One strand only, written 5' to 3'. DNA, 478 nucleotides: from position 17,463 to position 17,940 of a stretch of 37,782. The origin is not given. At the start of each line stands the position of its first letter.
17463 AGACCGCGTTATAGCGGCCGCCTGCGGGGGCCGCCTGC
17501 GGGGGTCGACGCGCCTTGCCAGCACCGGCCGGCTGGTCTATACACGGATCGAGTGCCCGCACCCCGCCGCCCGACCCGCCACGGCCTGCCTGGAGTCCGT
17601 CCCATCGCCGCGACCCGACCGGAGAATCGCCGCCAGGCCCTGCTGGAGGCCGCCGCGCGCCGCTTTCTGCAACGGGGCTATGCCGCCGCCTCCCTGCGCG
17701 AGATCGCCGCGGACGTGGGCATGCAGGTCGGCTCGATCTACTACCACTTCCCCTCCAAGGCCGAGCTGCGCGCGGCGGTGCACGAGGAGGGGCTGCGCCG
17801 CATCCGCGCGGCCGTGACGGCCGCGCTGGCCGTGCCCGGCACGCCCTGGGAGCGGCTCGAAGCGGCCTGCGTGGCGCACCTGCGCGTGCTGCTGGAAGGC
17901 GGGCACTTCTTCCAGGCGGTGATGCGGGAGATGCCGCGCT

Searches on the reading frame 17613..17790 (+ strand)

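Call 101: search_solved_structures(query=window:17613-17790:+, max_evalue=0.001, show_alignments=5)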
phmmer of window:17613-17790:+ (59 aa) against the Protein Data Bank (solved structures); distinct sequences matched with E-value up to 0.001: 124 (the best 60 are shown).
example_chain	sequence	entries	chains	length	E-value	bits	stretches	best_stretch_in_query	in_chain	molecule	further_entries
6srn_A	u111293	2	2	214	3.5e-11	46.1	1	6-59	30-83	TetR family transcriptional regulator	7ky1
4mxm_A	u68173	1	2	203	3.4e-10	43.1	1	1-59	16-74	Transcriptional regulator I2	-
4mo7_A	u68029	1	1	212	3.8e-10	42.9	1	1-59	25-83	Transcriptional regulator I2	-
9b7y_A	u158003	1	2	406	1.2e-09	41.4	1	2-54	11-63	Transcriptional repressor Mce3R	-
5mqq_A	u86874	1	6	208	2.3e-09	40.5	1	4-52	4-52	AmtR protein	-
7eqe_A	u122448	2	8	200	2.5e-09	40.4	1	2-57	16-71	TetR/AcrR family transcriptional regulator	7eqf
8t5y_A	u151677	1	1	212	3e-09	40.1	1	7-59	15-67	DarR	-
8sua_A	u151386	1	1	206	3.3e-09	40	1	8-59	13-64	DarR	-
8svd_A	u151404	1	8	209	3.3e-09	40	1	8-59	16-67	DarR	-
5dy1_A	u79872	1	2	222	3.4e-09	40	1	4-52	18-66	TetR family transcriptional regulator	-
5dy0_A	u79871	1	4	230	3.6e-09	39.9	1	4-52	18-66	TetR family transcriptional regulator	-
5dxz_A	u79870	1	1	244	3.8e-09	39.8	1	4-52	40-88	TetR family transcriptional regulator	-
8suk_A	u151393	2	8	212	5.9e-09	39.2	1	7-59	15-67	DarR | TetR/AcrR family transcriptional regulator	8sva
6gy3_A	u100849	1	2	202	6.2e-09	39.2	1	5-52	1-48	AmtR protein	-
4w97_A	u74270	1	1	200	7.3e-08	35.8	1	5-52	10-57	HTH-type transcriptional repressor KstR2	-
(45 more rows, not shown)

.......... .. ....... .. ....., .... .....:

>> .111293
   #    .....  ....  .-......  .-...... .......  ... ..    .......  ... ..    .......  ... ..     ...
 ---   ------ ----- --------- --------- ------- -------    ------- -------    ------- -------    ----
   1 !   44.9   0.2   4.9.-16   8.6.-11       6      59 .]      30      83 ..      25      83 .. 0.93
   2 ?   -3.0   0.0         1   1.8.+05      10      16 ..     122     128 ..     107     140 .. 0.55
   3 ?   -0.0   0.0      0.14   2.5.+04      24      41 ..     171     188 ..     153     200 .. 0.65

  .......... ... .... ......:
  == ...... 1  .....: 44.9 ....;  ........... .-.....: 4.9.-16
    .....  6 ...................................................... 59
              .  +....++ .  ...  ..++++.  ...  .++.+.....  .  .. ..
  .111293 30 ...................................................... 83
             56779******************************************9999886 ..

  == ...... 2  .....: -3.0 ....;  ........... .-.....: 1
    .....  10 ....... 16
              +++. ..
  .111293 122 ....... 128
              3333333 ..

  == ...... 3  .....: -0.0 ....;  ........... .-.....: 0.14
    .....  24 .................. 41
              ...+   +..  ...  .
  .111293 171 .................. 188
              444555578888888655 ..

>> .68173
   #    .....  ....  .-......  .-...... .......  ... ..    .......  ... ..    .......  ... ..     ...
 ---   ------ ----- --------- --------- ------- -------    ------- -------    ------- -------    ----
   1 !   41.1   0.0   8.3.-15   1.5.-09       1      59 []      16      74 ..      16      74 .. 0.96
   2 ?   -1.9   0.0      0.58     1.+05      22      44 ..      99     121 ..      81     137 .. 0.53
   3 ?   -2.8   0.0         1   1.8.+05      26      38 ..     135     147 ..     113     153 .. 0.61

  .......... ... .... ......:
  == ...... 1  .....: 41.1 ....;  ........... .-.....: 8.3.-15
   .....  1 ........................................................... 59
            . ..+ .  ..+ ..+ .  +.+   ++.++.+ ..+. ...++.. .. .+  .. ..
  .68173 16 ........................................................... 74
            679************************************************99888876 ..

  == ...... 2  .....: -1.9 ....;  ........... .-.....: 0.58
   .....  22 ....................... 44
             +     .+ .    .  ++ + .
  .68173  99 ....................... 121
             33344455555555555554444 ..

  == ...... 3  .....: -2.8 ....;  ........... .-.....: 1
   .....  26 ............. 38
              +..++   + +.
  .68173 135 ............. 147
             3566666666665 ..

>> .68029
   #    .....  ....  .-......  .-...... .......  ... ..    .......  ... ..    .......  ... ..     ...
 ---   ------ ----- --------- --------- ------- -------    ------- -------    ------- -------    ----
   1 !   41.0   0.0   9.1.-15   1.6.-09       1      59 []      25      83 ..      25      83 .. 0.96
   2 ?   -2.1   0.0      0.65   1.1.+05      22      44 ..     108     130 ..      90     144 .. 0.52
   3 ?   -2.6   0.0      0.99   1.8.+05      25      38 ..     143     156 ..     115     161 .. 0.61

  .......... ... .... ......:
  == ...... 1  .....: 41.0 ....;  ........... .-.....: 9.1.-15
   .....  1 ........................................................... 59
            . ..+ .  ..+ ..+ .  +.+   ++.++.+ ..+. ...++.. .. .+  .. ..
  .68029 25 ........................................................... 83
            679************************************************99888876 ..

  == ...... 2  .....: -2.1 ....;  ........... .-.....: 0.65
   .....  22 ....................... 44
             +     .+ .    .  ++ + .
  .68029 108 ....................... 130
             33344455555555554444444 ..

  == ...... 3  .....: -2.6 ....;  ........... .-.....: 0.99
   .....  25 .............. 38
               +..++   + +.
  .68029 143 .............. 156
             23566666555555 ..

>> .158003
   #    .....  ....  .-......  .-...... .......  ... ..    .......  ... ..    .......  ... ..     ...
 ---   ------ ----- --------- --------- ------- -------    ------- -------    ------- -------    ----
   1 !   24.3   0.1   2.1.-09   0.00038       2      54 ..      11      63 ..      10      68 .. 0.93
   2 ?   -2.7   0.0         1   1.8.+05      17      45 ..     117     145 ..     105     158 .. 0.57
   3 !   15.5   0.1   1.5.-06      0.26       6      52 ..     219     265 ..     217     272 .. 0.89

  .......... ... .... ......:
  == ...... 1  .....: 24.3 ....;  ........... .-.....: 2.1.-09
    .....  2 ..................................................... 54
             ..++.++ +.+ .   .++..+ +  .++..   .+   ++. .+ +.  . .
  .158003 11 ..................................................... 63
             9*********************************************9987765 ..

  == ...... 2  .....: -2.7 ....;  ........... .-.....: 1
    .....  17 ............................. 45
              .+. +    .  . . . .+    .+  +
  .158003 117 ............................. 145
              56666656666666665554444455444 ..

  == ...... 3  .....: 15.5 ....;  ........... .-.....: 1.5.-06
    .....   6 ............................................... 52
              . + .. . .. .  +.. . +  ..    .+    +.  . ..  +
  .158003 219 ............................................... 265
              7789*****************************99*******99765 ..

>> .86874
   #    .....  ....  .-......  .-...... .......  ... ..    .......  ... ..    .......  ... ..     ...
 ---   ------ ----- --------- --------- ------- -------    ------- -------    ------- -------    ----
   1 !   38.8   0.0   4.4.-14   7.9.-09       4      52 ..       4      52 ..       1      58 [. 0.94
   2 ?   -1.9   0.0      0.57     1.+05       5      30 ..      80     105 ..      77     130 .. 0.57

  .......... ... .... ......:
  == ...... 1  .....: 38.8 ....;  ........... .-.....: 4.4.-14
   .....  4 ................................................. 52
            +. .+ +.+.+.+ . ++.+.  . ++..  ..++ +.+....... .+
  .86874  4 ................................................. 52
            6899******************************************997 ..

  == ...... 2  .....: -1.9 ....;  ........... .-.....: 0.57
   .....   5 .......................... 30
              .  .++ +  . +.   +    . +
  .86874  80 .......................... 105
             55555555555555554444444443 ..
